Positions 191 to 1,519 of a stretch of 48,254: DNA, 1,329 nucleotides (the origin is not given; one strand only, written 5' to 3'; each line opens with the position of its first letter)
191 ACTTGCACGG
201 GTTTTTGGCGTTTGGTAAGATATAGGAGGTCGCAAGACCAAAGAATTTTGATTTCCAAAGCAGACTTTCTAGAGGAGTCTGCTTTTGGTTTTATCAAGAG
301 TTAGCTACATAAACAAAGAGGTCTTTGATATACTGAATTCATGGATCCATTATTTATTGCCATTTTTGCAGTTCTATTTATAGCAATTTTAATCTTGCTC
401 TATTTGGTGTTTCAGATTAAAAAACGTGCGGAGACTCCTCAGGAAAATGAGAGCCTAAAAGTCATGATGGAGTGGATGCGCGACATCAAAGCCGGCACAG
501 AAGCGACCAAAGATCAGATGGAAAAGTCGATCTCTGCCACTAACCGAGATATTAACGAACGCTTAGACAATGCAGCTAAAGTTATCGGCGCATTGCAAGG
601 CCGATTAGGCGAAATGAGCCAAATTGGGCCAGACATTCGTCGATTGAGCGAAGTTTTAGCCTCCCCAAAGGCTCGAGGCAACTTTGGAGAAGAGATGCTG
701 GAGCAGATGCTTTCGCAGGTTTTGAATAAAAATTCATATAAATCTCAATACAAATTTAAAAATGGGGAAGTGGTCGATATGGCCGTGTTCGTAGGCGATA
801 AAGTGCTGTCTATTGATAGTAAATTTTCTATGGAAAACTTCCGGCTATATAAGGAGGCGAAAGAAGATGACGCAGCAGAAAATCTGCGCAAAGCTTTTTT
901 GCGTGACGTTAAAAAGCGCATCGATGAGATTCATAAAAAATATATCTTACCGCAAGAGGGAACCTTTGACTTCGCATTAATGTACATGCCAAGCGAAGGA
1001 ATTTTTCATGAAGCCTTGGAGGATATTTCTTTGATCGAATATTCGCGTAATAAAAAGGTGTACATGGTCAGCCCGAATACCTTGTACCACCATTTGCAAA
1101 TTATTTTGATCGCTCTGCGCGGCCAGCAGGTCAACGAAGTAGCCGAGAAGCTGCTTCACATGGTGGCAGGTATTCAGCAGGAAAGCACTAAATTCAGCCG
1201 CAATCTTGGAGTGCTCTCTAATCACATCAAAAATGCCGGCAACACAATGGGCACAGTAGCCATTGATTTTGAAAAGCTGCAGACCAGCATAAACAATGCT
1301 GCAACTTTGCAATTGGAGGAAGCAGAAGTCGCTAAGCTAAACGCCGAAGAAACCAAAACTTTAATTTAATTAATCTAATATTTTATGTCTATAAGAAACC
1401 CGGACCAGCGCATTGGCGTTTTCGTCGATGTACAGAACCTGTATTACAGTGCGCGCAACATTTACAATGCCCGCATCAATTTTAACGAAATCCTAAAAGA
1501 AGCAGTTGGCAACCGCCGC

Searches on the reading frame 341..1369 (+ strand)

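Call 9: search_protein_families(library=pfam, proteins=[window:341-1369:+], max_evalue=0.001)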
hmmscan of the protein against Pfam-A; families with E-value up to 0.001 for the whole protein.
window:341-1369:+ (342 aa): 1 family
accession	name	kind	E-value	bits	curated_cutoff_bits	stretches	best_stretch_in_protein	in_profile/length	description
PF02646.22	RmuC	-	4.4e-50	170.9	26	1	55-328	5-289/291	RmuC family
